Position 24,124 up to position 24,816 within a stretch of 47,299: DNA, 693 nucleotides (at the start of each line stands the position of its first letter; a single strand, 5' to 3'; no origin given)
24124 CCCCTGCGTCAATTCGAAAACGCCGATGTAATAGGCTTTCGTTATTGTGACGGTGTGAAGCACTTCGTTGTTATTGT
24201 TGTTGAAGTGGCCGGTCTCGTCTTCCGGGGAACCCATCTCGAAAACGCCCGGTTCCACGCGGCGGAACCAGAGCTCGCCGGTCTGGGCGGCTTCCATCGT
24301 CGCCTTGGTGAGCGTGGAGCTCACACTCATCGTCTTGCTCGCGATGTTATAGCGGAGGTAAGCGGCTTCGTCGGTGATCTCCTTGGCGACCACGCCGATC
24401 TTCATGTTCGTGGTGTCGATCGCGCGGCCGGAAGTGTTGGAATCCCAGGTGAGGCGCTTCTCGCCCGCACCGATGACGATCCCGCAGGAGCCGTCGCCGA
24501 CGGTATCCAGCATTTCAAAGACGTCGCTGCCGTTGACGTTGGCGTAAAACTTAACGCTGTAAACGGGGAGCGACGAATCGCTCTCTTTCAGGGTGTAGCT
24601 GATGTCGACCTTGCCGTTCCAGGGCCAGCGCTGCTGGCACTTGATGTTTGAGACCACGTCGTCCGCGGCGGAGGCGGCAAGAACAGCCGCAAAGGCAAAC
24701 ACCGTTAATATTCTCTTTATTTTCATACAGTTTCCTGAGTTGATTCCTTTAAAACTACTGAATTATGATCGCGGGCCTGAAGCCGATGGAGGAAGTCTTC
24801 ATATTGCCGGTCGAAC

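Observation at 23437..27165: Terminator-insulated operon: a PEP-CTERM protein plus two paralogous secreted FGE/C-type-lectin-fold proteins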

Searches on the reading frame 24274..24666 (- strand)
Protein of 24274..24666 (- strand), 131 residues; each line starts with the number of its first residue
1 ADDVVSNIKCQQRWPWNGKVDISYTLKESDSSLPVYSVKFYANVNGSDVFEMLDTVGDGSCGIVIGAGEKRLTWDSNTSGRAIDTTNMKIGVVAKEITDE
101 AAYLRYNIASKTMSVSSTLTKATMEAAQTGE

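Call 13: find_homologous_proteins(query=window:24274-24666:-, max_evalue=0.001)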
Query seq(131 aa) (131 aa): 3 proteins with E <= 0.001 among 19 candidates.
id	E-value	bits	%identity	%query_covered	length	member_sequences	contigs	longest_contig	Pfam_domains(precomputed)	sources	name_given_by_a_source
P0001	7.8e-48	180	62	98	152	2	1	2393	-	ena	-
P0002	3.6e-39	152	100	58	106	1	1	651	-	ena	-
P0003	1.9e-38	150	65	76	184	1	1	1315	-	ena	-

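Call 21: find_related_loci(query=A2, collection=genome_contigs, flank=10000)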
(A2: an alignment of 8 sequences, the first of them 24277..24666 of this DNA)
Query A2 (130 aa) in genome_contigs; peptide patterns used: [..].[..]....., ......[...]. (x = any residue, [..] = any of these).
163 stretches matched a pattern; 62 encode a relative of the query (tblastn E <= 1e-3); 60 distinct loci.
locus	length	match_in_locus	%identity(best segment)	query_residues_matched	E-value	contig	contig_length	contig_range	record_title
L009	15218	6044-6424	65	3-129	9e-57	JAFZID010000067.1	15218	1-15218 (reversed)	Bacterium isolate RGIG7788 Water_buffalos_Reticulum-1__c258850, whole genome shotgun sequence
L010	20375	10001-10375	62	5-129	9e-52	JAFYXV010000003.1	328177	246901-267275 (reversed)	Bacterium isolate RGIG7520 Water_buffalos_Jejunum-5__c133, whole genome shotgun sequence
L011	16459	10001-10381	61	3-129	2e-52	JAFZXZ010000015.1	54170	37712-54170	Bacterium isolate RGIG8200 Water_buffalos_Rumen-3__c681235, whole genome shotgun sequence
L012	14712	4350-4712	46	8-129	1e-32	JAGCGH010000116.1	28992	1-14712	Bacterium isolate RGIG9765 Yak_Omasum-5__c737005, whole genome shotgun sequence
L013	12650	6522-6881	44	1-118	1e-31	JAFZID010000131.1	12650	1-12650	Bacterium isolate RGIG7788 Water_buffalos_Reticulum-1__c473151, whole genome shotgun sequence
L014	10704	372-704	49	3-114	7e-32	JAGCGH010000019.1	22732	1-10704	Bacterium isolate RGIG9765 Yak_Omasum-5__c80299, whole genome shotgun sequence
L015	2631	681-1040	43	1-118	2e-31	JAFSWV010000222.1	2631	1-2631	Bacterium isolate RGIG3546 Goat_Rumen.Co__c2810631, whole genome shotgun sequence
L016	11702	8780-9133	43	1-118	5e-31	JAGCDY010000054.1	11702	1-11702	Bacterium isolate RGIG9704 Yak_Omasum-2__c337135, whole genome shotgun sequence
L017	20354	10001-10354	45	1-118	5e-31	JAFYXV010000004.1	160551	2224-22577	Bacterium isolate RGIG7520 Water_buffalos_Jejunum-5__c167, whole genome shotgun sequence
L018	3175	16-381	41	1-118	3e-31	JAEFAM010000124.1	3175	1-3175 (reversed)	MAG: Clostridia bacterium isolate Tb.RUG.494 NODE_145482_length_3175_cov_1.400919, whole genome shotgun sequence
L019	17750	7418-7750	44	5-116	3e-30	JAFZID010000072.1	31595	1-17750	Bacterium isolate RGIG7788 Water_buffalos_Reticulum-1__c271048, whole genome shotgun sequence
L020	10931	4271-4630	46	1-118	3e-30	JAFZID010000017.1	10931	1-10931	Bacterium isolate RGIG7788 Water_buffalos_Reticulum-1__c89730, whole genome shotgun sequence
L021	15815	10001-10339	43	1-114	9e-30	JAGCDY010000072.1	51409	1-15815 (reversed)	Bacterium isolate RGIG9704 Yak_Omasum-2__c439568, whole genome shotgun sequence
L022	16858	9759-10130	40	3-126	1e-29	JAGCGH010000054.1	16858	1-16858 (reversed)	Bacterium isolate RGIG9765 Yak_Omasum-5__c310922, whole genome shotgun sequence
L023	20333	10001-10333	43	5-116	3e-29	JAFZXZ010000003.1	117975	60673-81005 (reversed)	Bacterium isolate RGIG8200 Water_buffalos_Rumen-3__c129285, whole genome shotgun sequence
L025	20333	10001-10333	43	5-116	5e-29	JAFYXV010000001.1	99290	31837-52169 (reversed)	Bacterium isolate RGIG7520 Water_buffalos_Jejunum-5__c68, whole genome shotgun sequence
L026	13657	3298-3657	43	1-118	8e-29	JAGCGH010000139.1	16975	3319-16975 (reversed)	Bacterium isolate RGIG9765 Yak_Omasum-5__c859815, whole genome shotgun sequence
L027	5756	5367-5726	42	1-118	3e-28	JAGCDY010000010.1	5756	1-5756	Bacterium isolate RGIG9704 Yak_Omasum-2__c48337, whole genome shotgun sequence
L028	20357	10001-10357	41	5-124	2e-28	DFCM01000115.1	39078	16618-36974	MAG TPA_asm: bacterium UBP3_UBA3054 isolate UBA3054 UBA3054_contig_1822, whole genome shotgun sequence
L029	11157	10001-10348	37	8-124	6e-27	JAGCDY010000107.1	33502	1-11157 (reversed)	Bacterium isolate RGIG9704 Yak_Omasum-2__c728683, whole genome shotgun sequence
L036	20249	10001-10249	35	5-92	1e-11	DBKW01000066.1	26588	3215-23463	MAG TPA_asm: Verrucomicrobia bacterium UBA740 UBA740_contig_1089, whole genome shotgun sequence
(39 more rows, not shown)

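Call 43: search_protein_families(library=pfam, proteins=[L020:5480-7876:+, L020:7947-10931:-, L026:6973-11517:-, L028:7858-9099:+, L028:6401-7786:+, L028:5136-6290:-, L019:5178-7091:+, L017:8440-9261:+, L017:7298-8443:+, L036:9324-9878:+], max_evalue=0.001)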
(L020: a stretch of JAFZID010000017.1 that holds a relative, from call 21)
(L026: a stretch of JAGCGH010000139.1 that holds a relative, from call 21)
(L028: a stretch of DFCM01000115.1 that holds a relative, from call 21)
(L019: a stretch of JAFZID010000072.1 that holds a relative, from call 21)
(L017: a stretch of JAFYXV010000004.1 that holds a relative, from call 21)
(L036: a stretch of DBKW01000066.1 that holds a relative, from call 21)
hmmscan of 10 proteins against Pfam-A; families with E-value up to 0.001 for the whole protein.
L020:5480-7876:+ (798 aa): 1 family
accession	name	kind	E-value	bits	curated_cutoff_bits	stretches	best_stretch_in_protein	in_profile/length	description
PF00082.27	Peptidase_S8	-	3.6e-39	135.2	21.8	1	224-508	1-273/288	Subtilase family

L020:7947-10931:- (994 aa): 0 families

L026:6973-11517:- (1514 aa): 1 family
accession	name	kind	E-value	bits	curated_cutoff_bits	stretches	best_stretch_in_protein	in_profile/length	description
PF00082.27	Peptidase_S8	-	6e-43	147.6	21.8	1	224-493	1-260/288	Subtilase family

L028:7858-9099:+ (413 aa): 4 families
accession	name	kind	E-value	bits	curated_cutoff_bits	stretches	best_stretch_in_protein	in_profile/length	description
PF20979.2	Arginosuc_syn_C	-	3e-41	141.8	27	1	185-402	1-217/219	Arginosuccinate synthase C-terminal domain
PF00764.25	Arginosuc_synth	-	4.2e-33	115.1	27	1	16-175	5-161/162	Arginosuccinate synthase N-terminal HUP domain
PF00733.27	Asn_synthase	-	2.1e-06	28.1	21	1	12-126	19-128/354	Asparagine synthase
PF06508.19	QueC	-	8.9e-05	22.5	22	1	15-73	4-64/210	Queuosine biosynthesis protein QueC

L028:6401-7786:+ (461 aa): 1 family
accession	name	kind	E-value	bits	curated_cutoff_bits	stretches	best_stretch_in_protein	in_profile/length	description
PF01554.23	MatE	-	4.2e-32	111.5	24.9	2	252-413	1-158/161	MatE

L028:5136-6290:- (384 aa): 1 family
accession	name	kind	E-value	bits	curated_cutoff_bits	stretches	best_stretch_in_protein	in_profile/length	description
PF07670.19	Gate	-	1.5e-06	29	29.6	1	56-146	4-96/104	Nucleoside recognition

L019:5178-7091:+ (637 aa): 3 families
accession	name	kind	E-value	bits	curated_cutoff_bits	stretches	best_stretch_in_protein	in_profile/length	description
PF03629.24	SASA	-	4.9e-16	59.5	24.8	2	296-388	119-207/226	Carbohydrate esterase, sialic acid-specific acetylesterase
PF00754.31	F5_F8_type_C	-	8.5e-09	36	28.2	1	533-635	10-114/127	F5/8 type C domain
PF22633.2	F5_F8_type_C_2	-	9.1e-09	36.3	27.8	1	543-631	2-91/91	NedA-like, galactose-binding domain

L017:8440-9261:+ (273 aa): 0 families

L017:7298-8443:+ (381 aa): 1 family
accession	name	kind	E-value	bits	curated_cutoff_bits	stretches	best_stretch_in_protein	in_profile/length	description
PF08713.17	DNA_alkylation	-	1.4e-11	44.9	21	1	156-357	2-213/213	DNA alkylation repair enzyme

L036:9324-9878:+ (184 aa): 0 families

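Call 61: predict_structure(alignment_id=A4)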
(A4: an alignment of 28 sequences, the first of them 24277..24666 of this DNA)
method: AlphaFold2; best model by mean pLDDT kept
length: 130 residues; sequences in the alignment: 28
mean_pLDDT: 87.1   pTM: 0.77
mean pLDDT of the five models: 87.1, 86.9, 85.6, 85.5, 83.9
residues with pLDDT >= 90: 79; 70-90: 37; 50-70: 10; < 50: 4
segments of 3 or more residues with pLDDT < 50: 128-130
pLDDT, mean of each block of 10 residues (from residue 1): 86 92 95 91 92 95 94 93 86 93 85 83 50
secondary structure, 60 per line:
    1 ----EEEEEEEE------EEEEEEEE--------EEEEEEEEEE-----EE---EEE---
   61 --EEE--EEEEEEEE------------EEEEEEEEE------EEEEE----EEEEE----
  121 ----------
elements in order: E5-12 E19-26 E35-44 E55-57 E63-65 E68-75 E88-96 E103-107 E112-116

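Call 65: fold_search(model_id=the predicted structure, library=pdb)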
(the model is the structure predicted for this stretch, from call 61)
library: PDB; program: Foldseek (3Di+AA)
matches with E <= 10: 1455; with E <= 0.001: 0
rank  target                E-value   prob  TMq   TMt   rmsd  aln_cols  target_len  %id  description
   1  9g13_C                2.3e-02  0.85  0.32  0.32   8.6       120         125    8  VHH H3-2 in complex with Tau C-terminal peptide (released 2024-07-31)
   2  9g13_E                2.9e-02  0.82  0.31  0.32   8.4       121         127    7  VHH H3-2 in complex with Tau C-terminal peptide (released 2024-07-31)
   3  4qqv_D                4.0e-02  0.98  0.40  0.19   6.3       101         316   10  Extracellular domains of mouse IL-3 beta receptor (released 2014-09-03)
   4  8v9x                  5.0e-02  0.90  0.36  0.40   6.4       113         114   11  X-ray crystal structure of JGFN4 complex with fentanyl (released 2024-08-07)
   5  9g13_G                8.7e-02  0.60  0.31  0.32   8.6       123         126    7  VHH H3-2 in complex with Tau C-terminal peptide (released 2024-07-31)
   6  8v9w_A                1.0e-01  0.87  0.37  0.41   5.7       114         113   10  X-ray crystal structure of JGFN4 complexed with fentanyl (released 2024-08-07)
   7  9g13_A                1.2e-01  0.54  0.31  0.32   8.7       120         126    8  VHH H3-2 in complex with Tau C-terminal peptide (released 2024-07-31)
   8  8grr_H                1.3e-01  0.89  0.38  0.39   5.2       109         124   11  Complex of FMDV A/WH/CHA/09 and bovine neutralizing scFv antibody W125 (released 2023-10-11)
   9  2gys_A                1.7e-01  0.72  0.32  0.12   6.8        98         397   13  2.7 A structure of the extracellular domains of the human beta common receptor involved in IL-3, IL-5, and GM-CSF sign (released 2006-06-20)
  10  7kf9_J                1.8e-01  0.80  0.37  0.42  10.7       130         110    9  Ebola virus GP (mucin deleted, Makona strain) bound to antibody Fab EBOV-296 and EBOV-515 (released 2021-04-28)
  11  7uwk_L                1.8e-01  0.14  0.21  0.13  15.4       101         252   10  Structure of the higher-order IL-25-IL-17RB complex (released 2022-07-27)
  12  8ttf_C                1.9e-01  0.63  0.36  0.37   7.4       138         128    9  NorA double mutant - E222QD307N at pH 7.5 (released 2024-05-29)
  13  4nkq_A                1.9e-01  0.51  0.34  0.14  12.4       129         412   14  Structure of a Cytokine Receptor Complex (released 2015-09-23)
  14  8z2e_B                2.0e-01  0.69  0.36  0.40   5.5       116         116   12  Crystal structure of nanobody Tnb04-1 with antibody 1F11 fab and SARS-CoV-2 RBD (released 2025-04-23)
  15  4gio_A                2.0e-01  0.66  0.33  0.42   7.0       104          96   12  Crystal structure of Campylobacter jejuni cj0090 (released 2012-09-26)
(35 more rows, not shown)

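Call 69: search_protein_families(library=pfam, proteins=[L017:2302-4056:+, L017:4298-6106:+, L017:6106-7224:+, L017:11215-12348:-, L017:18117-19712:+, L025:7649-9667:+], max_evalue=0.001)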
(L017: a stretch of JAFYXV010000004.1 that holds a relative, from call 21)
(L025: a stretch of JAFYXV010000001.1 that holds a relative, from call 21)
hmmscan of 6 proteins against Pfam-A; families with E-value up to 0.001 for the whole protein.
L017:2302-4056:+ (584 aa): 0 families

L017:4298-6106:+ (602 aa): 2 families
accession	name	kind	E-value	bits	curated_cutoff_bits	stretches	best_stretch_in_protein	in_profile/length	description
PF13941.12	MutL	-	1.7e-114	383.5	27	1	11-481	1-450/450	MutL protein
PF01968.24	Hydantoinase_A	-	9.9e-05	22.1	22.9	0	3-31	73-102/291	Hydantoinase/oxoprolinase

L017:6106-7224:+ (372 aa): 0 families

L017:11215-12348:- (377 aa): 7 families
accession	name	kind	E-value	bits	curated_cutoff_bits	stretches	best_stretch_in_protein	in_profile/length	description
PF00534.26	Glycos_transf_1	-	5.3e-28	98.1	26.4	1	186-352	2-169/172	Glycosyl transferases group 1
PF13439.12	Glyco_transf_4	-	1.9e-25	90.3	28.5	1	21-171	11-165/170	Glycosyltransferase Family 4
PF13579.12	Glyco_trans_4_4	-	2.7e-24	86.7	29.7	1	21-170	10-157/158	Glycosyl transferase 4-like domain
PF13692.12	Glyco_trans_1_4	-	4.3e-21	76.1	27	1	201-331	3-136/142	Glycosyl transferases group 1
PF13477.12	Glyco_trans_4_2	-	2.7e-18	66.9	23.4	1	12-146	7-138/139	Glycosyl transferase 4-like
PF13524.12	Glyco_trans_1_2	-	1.1e-05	25.9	25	1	245-359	27-132/144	Glycosyl transferase-like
PF03033.26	Glyco_transf_28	-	0.00062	20.3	26.2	0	20-112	17-119/139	Glycosyltransferase family 28 N-terminal domain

L017:18117-19712:+ (531 aa): 1 family
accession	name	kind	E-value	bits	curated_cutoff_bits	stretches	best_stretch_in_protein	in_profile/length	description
PF03781.23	FGE-sulfatase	-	6e-34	118.3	23.3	1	281-524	7-253/255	Sulfatase-modifying factor enzyme 1-like domain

L025:7649-9667:+ (672 aa): 3 families
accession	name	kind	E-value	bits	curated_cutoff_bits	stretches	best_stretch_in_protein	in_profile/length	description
PF03629.24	SASA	-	2.4e-16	60.5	24.8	2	291-383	119-207/226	Carbohydrate esterase, sialic acid-specific acetylesterase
PF22633.2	F5_F8_type_C_2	-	2.1e-09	38.3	27.8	1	538-626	2-91/91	NedA-like, galactose-binding domain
PF00754.31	F5_F8_type_C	-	2.9e-09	37.6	28.2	1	528-630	10-114/127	F5/8 type C domain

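Call 70: search_protein_families(library=ncbifam, proteins=[L019:8685-9584:+, L028:9096-9917:+, L020:3724-4188:+, L020:5480-7876:+, L020:7947-10931:-, L026:6973-11517:-, L036:9324-9878:+, L029:6576-7388:+, L027:1201-4767:+], max_evalue=1)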
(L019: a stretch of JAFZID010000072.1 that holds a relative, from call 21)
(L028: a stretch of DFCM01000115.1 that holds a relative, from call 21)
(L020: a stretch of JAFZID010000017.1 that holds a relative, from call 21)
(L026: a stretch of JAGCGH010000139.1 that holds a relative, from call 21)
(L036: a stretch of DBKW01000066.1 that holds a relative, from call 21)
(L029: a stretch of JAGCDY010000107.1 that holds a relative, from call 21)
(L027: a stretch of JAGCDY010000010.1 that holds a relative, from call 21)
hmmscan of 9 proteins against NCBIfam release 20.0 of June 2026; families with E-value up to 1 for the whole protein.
L019:8685-9584:+ (299 aa): 1 family
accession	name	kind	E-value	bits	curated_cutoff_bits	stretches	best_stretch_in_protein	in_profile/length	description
NF005464.0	PRK07060.1-1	equivalog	0.1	12.3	465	1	69-139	101-172/248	short chain dehydrogenase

L028:9096-9917:+ (273 aa): 0 families

L020:3724-4188:+ (154 aa): 0 families

L020:5480-7876:+ (798 aa): 8 families
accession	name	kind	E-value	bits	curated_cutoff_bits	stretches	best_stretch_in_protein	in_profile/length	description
NF040553.1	SGO_0316_fam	subfamily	2.1e-08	32.3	1400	1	421-488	654-713/1486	SGO_0316/SGO_0317 family LPXTG-anchored serine peptidase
TIGR03921.1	T7SS_mycosin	equivalog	3.1e-07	29.9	278.75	2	224-306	12-80/353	type VII secretion-associated serine protease mycosin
NF040809.1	germ_prot_CspBA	exception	1.3e-06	26.4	1250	2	419-510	989-1073/1099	bifunctional germination protease/germinant receptor pseudoprotease CspBA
NF040808.2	CspC_non_triad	exception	4.1e-06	25.5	675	1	416-510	439-527/556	bile acid germinant receptor pseudoprotease CspC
NF042956.1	IteS_antiphage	equivalog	5.8e-06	24.9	900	1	333-509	352-534/747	S8 family anti-phage peptidase IteS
NF033595.1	denti_PrtP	equivalog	6.1e-05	21.8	300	2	438-480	414-454/606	dentilisin complex serine proteinase subunit PrtP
NF051851.1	AtpSerPepEprS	equivalog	0.0019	16.2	1700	1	220-482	62-317/988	autotransporter serine peptidase EprS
NF009931.0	PRK13394.1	subfamily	0.031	13.8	340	1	148-192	165-210/262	3-hydroxybutyrate dehydrogenase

L020:7947-10931:- (994 aa): 0 families

L026:6973-11517:- (1514 aa): 9 families
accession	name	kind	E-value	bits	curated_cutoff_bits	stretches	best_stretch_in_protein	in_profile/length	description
TIGR03921.1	T7SS_mycosin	equivalog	8.5e-12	44.8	278.75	1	223-485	11-246/353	type VII secretion-associated serine protease mycosin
NF040553.1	SGO_0316_fam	subfamily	1.3e-10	39.6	1400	1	411-490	645-715/1486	SGO_0316/SGO_0317 family LPXTG-anchored serine peptidase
NF040809.1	germ_prot_CspBA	exception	6.6e-10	37.3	1250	2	413-517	983-1080/1099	bifunctional germination protease/germinant receptor pseudoprotease CspBA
NF040808.2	CspC_non_triad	exception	4.7e-08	31.9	675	1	416-542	439-549/556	bile acid germinant receptor pseudoprotease CspC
NF033595.1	denti_PrtP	equivalog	3.5e-06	25.9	300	1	438-480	414-454/606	dentilisin complex serine proteinase subunit PrtP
NF051851.1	AtpSerPepEprS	equivalog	7.7e-05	20.9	1700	1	215-342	57-189/988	autotransporter serine peptidase EprS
NF042956.1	IteS_antiphage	equivalog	8.9e-05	20.9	900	1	420-508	443-533/747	S8 family anti-phage peptidase IteS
NF009931.0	PRK13394.1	subfamily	0.096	12.2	340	1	150-203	167-220/262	3-hydroxybutyrate dehydrogenase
TIGR04126.1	PGF_CTERM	domain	0.12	12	24.5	1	1497-1514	11-28/28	PGF-CTERM sorting domain-containing protein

L036:9324-9878:+ (184 aa): 6 families
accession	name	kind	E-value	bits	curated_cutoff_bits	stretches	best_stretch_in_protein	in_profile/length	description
TIGR02595.1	PEP_CTERM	domain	3.5e-05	24.3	16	1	160-181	2-23/24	PEP-CTERM sorting domain-containing protein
NF038125.1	PEP_CTERM_THxN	subfamily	0.024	14.2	85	1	5-52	2-46/246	THxN family PEP-CTERM protein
TIGR03901.2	MYXO-CTERM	domain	0.034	14.5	20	1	162-179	14-31/34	MYXO-CTERM sorting domain-containing protein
NF038129.1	PEP_NF038129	equivalog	0.035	14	65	1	103-180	122-192/194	NF038129 family PEP-CTERM protein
NF040681.2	GPS-CTERM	domain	0.11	12.7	28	1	163-180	10-27/28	GPS-CTERM domain-containing protein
TIGR04003.1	rSAM_BssD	equivalog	0.12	11.5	496.45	1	34-76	233-273/314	[benzylsuccinate synthase]-activating enzyme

L029:6576-7388:+ (270 aa): 0 families

L027:1201-4767:+ (1188 aa): 0 families
